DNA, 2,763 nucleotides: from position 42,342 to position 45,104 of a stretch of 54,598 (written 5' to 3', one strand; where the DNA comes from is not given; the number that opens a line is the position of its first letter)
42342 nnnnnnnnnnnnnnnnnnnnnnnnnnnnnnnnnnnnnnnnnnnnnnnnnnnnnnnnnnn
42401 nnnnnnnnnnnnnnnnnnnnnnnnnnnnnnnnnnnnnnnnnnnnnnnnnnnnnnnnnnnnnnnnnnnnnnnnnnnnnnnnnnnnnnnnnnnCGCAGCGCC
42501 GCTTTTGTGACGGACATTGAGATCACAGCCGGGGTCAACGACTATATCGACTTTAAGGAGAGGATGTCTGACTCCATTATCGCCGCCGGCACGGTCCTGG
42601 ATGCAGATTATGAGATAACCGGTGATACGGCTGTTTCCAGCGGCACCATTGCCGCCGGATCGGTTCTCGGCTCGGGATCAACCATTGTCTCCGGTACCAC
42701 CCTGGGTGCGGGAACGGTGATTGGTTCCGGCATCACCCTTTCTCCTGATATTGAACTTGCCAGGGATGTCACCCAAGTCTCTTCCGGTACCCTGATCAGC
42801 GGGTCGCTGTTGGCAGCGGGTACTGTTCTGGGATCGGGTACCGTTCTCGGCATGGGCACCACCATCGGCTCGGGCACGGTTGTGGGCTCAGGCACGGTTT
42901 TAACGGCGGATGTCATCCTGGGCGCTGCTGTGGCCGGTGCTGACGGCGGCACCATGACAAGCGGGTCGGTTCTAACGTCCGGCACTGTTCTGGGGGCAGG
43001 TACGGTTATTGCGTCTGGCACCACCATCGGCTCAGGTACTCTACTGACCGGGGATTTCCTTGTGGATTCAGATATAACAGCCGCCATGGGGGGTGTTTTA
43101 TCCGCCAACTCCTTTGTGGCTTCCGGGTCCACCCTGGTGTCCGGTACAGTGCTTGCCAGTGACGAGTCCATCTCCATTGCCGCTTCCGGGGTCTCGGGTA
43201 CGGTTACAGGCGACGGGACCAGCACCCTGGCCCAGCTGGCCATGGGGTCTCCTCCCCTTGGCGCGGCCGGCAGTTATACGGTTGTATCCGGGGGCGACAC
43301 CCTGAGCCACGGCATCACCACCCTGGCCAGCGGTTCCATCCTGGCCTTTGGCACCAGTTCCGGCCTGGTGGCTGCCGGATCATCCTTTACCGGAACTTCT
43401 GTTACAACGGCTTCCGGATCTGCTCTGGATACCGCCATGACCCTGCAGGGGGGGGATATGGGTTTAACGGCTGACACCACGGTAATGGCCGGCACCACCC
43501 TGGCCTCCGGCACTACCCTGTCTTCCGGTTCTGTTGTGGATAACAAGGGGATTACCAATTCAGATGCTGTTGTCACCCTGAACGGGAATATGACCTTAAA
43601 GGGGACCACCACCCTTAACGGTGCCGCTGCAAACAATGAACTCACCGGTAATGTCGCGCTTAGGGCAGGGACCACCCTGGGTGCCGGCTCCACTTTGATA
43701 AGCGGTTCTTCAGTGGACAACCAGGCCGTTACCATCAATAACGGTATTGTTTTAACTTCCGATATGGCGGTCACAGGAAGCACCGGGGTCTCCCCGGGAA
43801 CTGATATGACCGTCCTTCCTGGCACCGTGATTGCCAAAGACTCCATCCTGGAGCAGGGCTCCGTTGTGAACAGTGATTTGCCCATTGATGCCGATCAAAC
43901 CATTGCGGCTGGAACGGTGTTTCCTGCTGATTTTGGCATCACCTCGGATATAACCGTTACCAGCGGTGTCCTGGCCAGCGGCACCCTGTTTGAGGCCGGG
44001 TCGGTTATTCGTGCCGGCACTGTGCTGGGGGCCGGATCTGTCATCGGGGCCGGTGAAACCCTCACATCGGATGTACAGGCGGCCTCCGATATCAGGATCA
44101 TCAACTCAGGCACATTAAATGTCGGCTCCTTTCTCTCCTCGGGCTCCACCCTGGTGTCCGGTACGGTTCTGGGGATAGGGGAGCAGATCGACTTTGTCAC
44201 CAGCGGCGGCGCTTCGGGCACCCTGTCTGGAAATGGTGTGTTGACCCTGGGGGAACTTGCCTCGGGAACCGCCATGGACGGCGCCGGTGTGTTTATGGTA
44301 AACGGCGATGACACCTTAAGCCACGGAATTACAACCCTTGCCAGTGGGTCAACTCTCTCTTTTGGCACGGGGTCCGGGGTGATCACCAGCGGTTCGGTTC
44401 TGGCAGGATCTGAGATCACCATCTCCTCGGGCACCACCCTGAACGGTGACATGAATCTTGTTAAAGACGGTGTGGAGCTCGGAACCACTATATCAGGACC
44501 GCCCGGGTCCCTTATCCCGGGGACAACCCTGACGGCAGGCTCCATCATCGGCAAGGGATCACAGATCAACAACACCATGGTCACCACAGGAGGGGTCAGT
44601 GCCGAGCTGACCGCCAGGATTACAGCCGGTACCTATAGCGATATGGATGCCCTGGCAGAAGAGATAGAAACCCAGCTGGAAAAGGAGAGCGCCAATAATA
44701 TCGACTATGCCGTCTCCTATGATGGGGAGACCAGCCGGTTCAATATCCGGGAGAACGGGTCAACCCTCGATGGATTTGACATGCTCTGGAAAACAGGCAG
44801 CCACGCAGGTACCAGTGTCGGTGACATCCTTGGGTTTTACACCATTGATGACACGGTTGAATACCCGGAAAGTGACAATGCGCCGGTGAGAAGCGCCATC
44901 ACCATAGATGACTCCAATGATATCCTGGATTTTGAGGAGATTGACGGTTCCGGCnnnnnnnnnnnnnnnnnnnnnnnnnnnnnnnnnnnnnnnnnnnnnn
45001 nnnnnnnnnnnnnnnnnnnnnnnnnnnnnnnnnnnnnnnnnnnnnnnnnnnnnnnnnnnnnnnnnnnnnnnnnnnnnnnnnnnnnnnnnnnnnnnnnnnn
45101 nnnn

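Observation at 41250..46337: FlgL of ~1695 aa with hexapeptide-periodic tracts, a large internal duplication and five repeated modules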

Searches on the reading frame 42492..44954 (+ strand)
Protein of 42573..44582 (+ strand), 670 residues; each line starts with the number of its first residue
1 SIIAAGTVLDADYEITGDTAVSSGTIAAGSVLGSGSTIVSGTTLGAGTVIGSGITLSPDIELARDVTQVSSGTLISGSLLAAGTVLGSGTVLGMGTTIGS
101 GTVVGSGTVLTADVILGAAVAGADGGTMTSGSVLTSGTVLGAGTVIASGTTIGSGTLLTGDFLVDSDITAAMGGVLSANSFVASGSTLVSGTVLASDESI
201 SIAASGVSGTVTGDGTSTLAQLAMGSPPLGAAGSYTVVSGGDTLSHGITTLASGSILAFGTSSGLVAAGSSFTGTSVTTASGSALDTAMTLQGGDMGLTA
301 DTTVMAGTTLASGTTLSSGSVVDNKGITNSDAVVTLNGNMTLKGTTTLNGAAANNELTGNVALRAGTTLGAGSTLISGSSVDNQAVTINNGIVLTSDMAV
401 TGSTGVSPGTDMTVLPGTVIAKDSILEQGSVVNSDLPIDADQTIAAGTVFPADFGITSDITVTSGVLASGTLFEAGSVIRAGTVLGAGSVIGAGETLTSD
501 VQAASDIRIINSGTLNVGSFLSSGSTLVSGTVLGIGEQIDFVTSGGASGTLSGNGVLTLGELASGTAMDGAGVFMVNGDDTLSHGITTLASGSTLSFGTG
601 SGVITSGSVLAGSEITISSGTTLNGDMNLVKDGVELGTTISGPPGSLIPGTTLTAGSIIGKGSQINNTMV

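Call 36: predict_structure(alignment_id=A1)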
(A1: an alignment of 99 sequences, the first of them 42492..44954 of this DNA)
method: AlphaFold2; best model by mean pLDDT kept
length: 821 residues; sequences in the alignment: 99
mean_pLDDT: 57.8   pTM: 0.39
mean pLDDT of the five models: 57.8, 57.4, 53.7, 53.6, 52.5
residues with pLDDT >= 90: 88; 70-90: 71; 50-70: 322; < 50: 340
segments of 3 or more residues with pLDDT < 50: 145-153, 198-201, 205-207, 211-219, 223-283, 287-292, 355-358, 376-381, 410-412, 416-418, 423-426, 428-433, 435-440, 442-446, 454-456, 461-464, 467-470, 472-476, 479-482, 486-488, 526-529, 532-535, 537-600, 610-612, 618-620, 625-679, 681-685, 687-689, 693-696, 794-801
pLDDT, mean of each block of 10 residues (from residue 1): 74 97 80 51 51 65 68 69 62 53 65 73 71 63 50 53 64 71 61 50 50 47 44 36 42 40 41 46 46 51 52 55 56 62 64 52 59 51 58 60 58 50 47 45 47 50 48 46 48 56 58 60 52 46 44 44 40 36 38 41 52 49 45 39 44 42 42 43 46 52 94 97 98 95 91 90 95 94 87 53 70 68 41
secondary structure, 60 per line:
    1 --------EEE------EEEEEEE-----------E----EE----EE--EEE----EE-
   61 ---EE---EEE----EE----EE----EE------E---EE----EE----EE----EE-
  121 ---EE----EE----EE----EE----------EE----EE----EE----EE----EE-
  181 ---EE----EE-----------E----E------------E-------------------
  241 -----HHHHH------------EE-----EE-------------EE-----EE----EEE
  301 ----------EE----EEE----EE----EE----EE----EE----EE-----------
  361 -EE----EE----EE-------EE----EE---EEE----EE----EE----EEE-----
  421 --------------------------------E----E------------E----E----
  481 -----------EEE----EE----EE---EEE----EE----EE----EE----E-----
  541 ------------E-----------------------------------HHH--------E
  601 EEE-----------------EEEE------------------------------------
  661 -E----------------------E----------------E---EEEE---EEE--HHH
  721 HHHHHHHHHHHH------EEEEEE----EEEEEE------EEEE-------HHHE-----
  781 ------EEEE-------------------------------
elements in order (helices of 4 or more, strands of 3 or more residues): E9-11 E18-24 E51-53 E69-71 H246-250 E298-300 E317-319 E394-396 E413-415 E492-494 E510-512 E600-603 E621-624 E706-709 E713-715 H718-732 E739-744 E749-754 E761-764 E787-790

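Call 38: fold_search(model_id=the predicted structure, library=pdb)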
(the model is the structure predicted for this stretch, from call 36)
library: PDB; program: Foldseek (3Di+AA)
matches with E <= 10: 2; with E <= 0.001: 0
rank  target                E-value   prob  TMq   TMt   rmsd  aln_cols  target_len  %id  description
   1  4q1q_A                8.0e-01  0.07  0.09  0.20  20.9       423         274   14  Crystal structure of TibC-catalyzed hyper-glycosylated TibA55-350 fragment (released 2014-09-17)
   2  7koh_B                6.9e+00  0.02  0.07  0.10  12.0       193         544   20  Crystal structure of antigen 43 from Escherichia coli EDL933 (released 2022-03-09)

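Call 41: find_homologous_proteins(query=window:42573-44582:+, max_evalue=0.001)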
Query window:42573-44582:+ (670 aa): 135 proteins with E <= 0.001 among 8000 candidates; the best 120 are listed.
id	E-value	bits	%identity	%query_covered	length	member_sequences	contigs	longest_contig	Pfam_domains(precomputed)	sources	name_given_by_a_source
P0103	9.5e-17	79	30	72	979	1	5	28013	PF00132.31,PF07196.19,PF00700.28,PF00669.26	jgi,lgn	jgi:flagellin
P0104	1.1e-14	72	28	95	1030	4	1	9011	PF00132.31,PF07196.19,PF25084.2,PF00669.26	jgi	-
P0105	2.6e-14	71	33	40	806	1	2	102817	PF00132.31,PF07196.19,PF25087.2,PF25084.2,PF00700.28,PF00669.26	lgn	-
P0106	2.9e-12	64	34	29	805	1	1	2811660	PF00132.31,PF07196.19,PF25087.2,PF25084.2,PF00700.28,PF00669.26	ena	-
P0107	7.0e-12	63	34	27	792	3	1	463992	PF00132.31,PF07196.19,PF25087.2,PF25084.2,PF00700.28,PF00669.26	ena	-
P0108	1.7e-11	62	31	94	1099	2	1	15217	PF00132.31,PF07196.19,PF25084.2,PF00700.28,PF00669.26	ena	-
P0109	3.2e-11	61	29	77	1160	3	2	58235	PF00132.31,PF07196.19,PF25084.2,PF00700.28,PF00669.26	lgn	-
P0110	3.6e-11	61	32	78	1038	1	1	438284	PF07196.19,PF25084.2,PF00700.28,PF00669.26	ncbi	-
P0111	4.0e-11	60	29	77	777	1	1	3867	PF00132.31,PF07196.19,PF25087.2,PF25084.2,PF00700.28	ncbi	ncbi:MAG: hypothetical protein D6736_02115, partial [Nitrospinota bacterium]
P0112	6.5e-11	60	30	71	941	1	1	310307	PF00132.31,PF07196.19,PF25084.2,PF00700.28,PF00669.26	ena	-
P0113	2.2e-10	58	31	58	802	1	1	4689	PF00132.31,PF07196.19,PF25087.2,PF25084.2,PF00700.28,PF00669.26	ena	-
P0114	2.2e-10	58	29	46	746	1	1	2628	PF00132.31,PF07196.19,PF25087.2,PF25084.2,PF00669.26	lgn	-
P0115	2.9e-10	58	30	67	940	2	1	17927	PF00132.31,PF07196.19,PF25084.2,PF00700.28,PF00669.26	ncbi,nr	ncbi:MAG: hypothetical protein MI863_23605 [Desulfobacterales bacterium]|nr:hypothetical protein [De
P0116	3.1e-10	57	32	44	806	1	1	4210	PF07196.19,PF25084.2,PF00700.28,PF00669.26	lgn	-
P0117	8.8e-10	56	33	32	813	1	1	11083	PF00132.31,PF07196.19,PF25087.2,PF25084.2,PF00700.28,PF00669.26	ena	-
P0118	1.1e-9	56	29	60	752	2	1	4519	PF00132.31,PF07196.19,PF25087.2,PF25084.2,PF00700.28,PF00669.26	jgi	jgi:flagellin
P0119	1.2e-9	56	31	77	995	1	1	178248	PF00132.31,PF07196.19,PF25087.2,PF25084.2,PF00700.28,PF00669.26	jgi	jgi:flagellin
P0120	1.5e-9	55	32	73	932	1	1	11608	PF00132.31,PF07196.19,PF25087.2,PF25084.2,PF00700.28,PF00669.26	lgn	-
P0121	2.5e-9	54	29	94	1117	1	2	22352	PF00132.31,PF25084.2,PF00700.28,PF00669.26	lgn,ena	-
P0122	4.2e-9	54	30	59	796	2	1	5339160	PF00132.31,PF07196.19,PF25084.2,PF00700.28,PF00669.26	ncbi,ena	-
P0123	4.7e-9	54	30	75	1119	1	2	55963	PF00132.31,PF25087.2,PF25084.2,PF00700.28,PF00669.26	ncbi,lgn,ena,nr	ncbi:MAG: flagellin [Desulfobacteraceae bacterium]|nr:flagellin [Desulfobacteraceae bacterium]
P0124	5.2e-9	53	31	31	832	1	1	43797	PF00132.31,PF07196.19,PF25087.2,PF25084.2,PF00700.28,PF00669.26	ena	-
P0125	1.3e-8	52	29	57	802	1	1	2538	PF00132.31,PF07196.19,PF25087.2,PF25084.2,PF00700.28,PF00669.26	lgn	-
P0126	1.3e-8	52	33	44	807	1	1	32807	PF00132.31,PF07196.19,PF25087.2,PF25084.2,PF00700.28,PF00669.26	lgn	-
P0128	1.5e-8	52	33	29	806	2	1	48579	PF00132.31,PF07196.19,PF25087.2,PF25084.2,PF00700.28,PF00669.26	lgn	-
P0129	3.3e-8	51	33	48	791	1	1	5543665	PF00132.31,PF07196.19,PF25087.2,PF25084.2,PF00700.28,PF00669.26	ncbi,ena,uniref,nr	ncbi:flagellin [uncultured Desulfobacter sp.]|uniref:flagellin N-terminal helical domain-containing 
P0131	4.7e-8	50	31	58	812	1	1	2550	PF00132.31,PF07196.19,PF25087.2,PF25084.2,PF00700.28,PF00669.26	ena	-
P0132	7.9e-8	50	32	51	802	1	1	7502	PF00132.31,PF07196.19,PF25084.2,PF00700.28,PF00669.26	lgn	-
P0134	1.2e-7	49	30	89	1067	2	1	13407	PF00132.31,PF07196.19,PF25084.2,PF00700.28,PF00669.26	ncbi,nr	ncbi:MAG: hypothetical protein KKH99_10090, partial [Proteobacteria bacterium]|nr:hypothetical prote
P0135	1.4e-7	49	32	47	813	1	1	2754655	PF00132.31,PF07196.19,PF25087.2,PF25084.2,PF00700.28,PF00669.26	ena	-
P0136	1.4e-7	49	28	75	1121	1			PF00132.31,PF25084.2,PF00700.28,PF00669.26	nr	nr:hypothetical protein [Desulfobacula sp.]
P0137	2.0e-7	48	31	73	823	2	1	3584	PF00132.31,PF07196.19,PF00700.28,PF00669.26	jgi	jgi:flagellin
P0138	2.3e-7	48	31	27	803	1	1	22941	PF00132.31,PF07196.19,PF25087.2,PF25084.2,PF00700.28,PF00669.26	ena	-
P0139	2.4e-7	48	29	48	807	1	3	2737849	PF00132.31,PF07196.19,PF25084.2,PF00700.28,PF00669.26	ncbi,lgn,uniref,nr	ncbi:flagellin [Sulfurospirillum diekertiae]|uniref:Flagellin n=1 Tax=Sulfurospirillum diekertiae Ta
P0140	3.3e-7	47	29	59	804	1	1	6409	PF00132.31,PF07196.19,PF25087.2,PF25084.2,PF00700.28,PF00669.26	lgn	-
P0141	3.3e-7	47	30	58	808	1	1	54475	PF00132.31,PF07196.19,PF25087.2,PF25084.2,PF00700.28,PF00669.26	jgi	-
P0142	3.4e-7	47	32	49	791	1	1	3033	PF00132.31,PF07196.19,PF25087.2,PF25084.2,PF00700.28,PF00669.26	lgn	-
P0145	4.6e-7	47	32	79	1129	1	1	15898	PF00132.31,PF07196.19,PF25084.2,PF00700.28,PF00669.26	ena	-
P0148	8.4e-7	46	35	34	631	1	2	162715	PF00132.31,PF25084.2,PF00700.28,PF00669.26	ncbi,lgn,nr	ncbi:MAG: hypothetical protein KKG47_00670 [Proteobacteria bacterium]|nr:hypothetical protein [Pseud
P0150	8.6e-7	46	31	61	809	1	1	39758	PF00132.31,PF07196.19,PF25087.2,PF25084.2,PF00700.28,PF00669.26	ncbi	-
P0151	8.9e-7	46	28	76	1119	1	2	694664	PF00132.31,PF07196.19,PF25084.2,PF00700.28,PF00669.26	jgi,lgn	jgi:flagellin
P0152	1.3e-6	46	31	49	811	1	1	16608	PF00132.31,PF07196.19,PF00700.28,PF00669.26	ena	-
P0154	1.4e-6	45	29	74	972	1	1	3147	PF00132.31,PF07196.19,PF25084.2,PF00700.28,PF00669.26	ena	-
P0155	1.5e-6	45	32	35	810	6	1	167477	PF00132.31,PF07196.19,PF25084.2,PF00700.28,PF00669.26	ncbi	-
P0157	1.9e-6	45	28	79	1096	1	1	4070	PF00132.31,PF07196.19,PF25084.2,PF00700.28,PF00669.26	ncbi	-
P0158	2.0e-6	45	34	44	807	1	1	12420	PF00132.31,PF07196.19,PF25087.2,PF25084.2,PF00700.28,PF00669.26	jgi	-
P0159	2.3e-6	45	31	53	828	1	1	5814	PF00132.31,PF07196.19,PF25087.2,PF25084.2,PF00700.28,PF00669.26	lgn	-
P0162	3.0e-6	44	29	27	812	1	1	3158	PF00132.31,PF07196.19,PF25087.2,PF25084.2,PF00700.28,PF00669.26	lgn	-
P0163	3.0e-6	44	32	26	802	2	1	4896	PF00132.31,PF07196.19,PF25087.2,PF25084.2,PF00700.28,PF00669.26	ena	-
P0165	3.3e-6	44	31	51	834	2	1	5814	PF00132.31,PF07196.19,PF25087.2,PF25084.2,PF00700.28,PF00669.26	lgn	-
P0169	3.7e-6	44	29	54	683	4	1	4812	PF00132.31,PF07196.19,PF25087.2,PF25084.2,PF00700.28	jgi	jgi:flagellin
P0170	4.2e-6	44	29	95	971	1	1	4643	PF00132.31,PF07196.19,PF00700.28,PF00669.26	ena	-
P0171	4.2e-6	44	29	78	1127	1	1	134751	PF00132.31,PF07196.19,PF25084.2,PF00700.28,PF00669.26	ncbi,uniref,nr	ncbi:flagellin [Desulfobotulus alkaliphilus]|uniref:Flagellin n=1 Tax=Desulfobotulus alkaliphilus Ta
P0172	4.2e-6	44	29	83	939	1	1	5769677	PF00132.31,PF07196.19,PF25084.2,PF00700.28,PF00669.26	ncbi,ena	-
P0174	6.2e-6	43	30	72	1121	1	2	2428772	PF00132.31,PF25084.2,PF00700.28,PF00669.26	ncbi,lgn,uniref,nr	ncbi:flagellin [Desulfospira joergensenii]|uniref:flagellin N-terminal helical domain-containing pro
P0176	7.0e-6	43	28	83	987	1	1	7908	PF00132.31,PF07196.19,PF00700.28,PF00669.26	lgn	-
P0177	7.1e-6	43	32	32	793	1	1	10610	PF00132.31,PF07196.19,PF25087.2,PF25084.2,PF00700.28,PF00669.26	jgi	jgi:flagellin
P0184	1.3e-5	42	33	26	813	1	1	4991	PF00132.31,PF07196.19,PF00700.28,PF00669.26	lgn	-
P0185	1.6e-5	42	30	35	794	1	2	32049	PF00132.31,PF07196.19,PF25084.2,PF00700.28,PF00669.26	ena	-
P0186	1.9e-5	42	28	72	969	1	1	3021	PF00132.31,PF07196.19,PF25084.2,PF00700.28,PF00669.26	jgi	-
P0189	2.2e-5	41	29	53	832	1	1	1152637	PF00132.31,PF07196.19,PF25084.2,PF00700.28,PF00669.26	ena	-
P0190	2.8e-5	41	29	59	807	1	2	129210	PF00132.31,PF07196.19,PF25087.2,PF25084.2,PF00700.28,PF00669.26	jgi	-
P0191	3.1e-5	41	33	29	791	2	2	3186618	PF00132.31,PF07196.19,PF25087.2,PF25084.2,PF00700.28,PF00669.26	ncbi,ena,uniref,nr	ncbi:flagellin [uncultured Desulfobacter sp.]|uniref:flagellin N-terminal helical domain-containing 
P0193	3.9e-5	41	38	29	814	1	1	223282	PF00132.31,PF07196.19,PF25084.2,PF00700.28,PF00669.26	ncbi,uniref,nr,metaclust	ncbi:flagellin [Desulfobacter vibrioformis]|uniref:flagellin N-terminal helical domain-containing pr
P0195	4.9e-5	40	33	27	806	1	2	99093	PF00132.31,PF07196.19,PF25087.2,PF25084.2,PF00700.28,PF00669.26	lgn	-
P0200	6.4e-5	40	29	54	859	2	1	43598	PF00132.31,PF07196.19,PF25087.2,PF25084.2,PF00700.28,PF00669.26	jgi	jgi:flagellin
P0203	6.6e-5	40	32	43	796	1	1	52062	PF00132.31,PF07196.19,PF25087.2,PF25084.2,PF00700.28,PF00669.26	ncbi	ncbi:flagellin N-terminal helical domain-containing protein [Thermodesulfatator indicus]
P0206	8.2e-5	40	34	51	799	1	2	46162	PF00132.31,PF07196.19,PF25087.2,PF25084.2,PF00700.28,PF00669.26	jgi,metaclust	metaclust:\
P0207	8.3e-5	40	29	80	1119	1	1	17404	PF00132.31,PF07196.19,PF25084.2,PF00700.28,PF00669.26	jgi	jgi:flagellin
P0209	8.6e-5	40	30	47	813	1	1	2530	PF00132.31,PF07196.19,PF25087.2,PF00700.28,PF00669.26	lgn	-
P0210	1.0e-4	39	28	35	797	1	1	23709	PF00132.31,PF07196.19,PF25087.2,PF25084.2,PF00700.28,PF00669.26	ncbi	ncbi:MAG: flagellin [Desulfamplus sp.]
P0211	1.0e-4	39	32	45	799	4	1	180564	PF00132.31,PF07196.19,PF25087.2,PF25084.2,PF00700.28,PF00669.26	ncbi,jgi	-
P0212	1.1e-4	39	31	62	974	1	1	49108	PF00132.31,PF07196.19,PF00700.28,PF00669.26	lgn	-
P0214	1.2e-4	39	32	46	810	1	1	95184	PF00132.31,PF07196.19,PF25087.2,PF25084.2,PF00700.28,PF00669.26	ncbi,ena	-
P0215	1.4e-4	39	34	42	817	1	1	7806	PF00132.31,PF07196.19,PF00700.28,PF00669.26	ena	-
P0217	1.6e-4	39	32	43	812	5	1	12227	PF00132.31,PF07196.19,PF25087.2,PF25084.2,PF00700.28,PF00669.26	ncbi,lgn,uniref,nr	ncbi:MAG: flagellin [Desulfobacter postgatei]|uniref:Flagellin n=1 Tax=Desulfobacter postgatei TaxID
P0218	1.7e-4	38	30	81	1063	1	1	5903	PF00132.31,PF07196.19,PF25084.2,PF00700.28,PF00669.26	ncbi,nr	ncbi:MAG: hypothetical protein MI863_09070 [Desulfobacterales bacterium]|nr:hypothetical protein [De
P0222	2.7e-4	38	29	47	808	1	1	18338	PF00132.31,PF07196.19,PF25087.2,PF25084.2,PF00700.28,PF00669.26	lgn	-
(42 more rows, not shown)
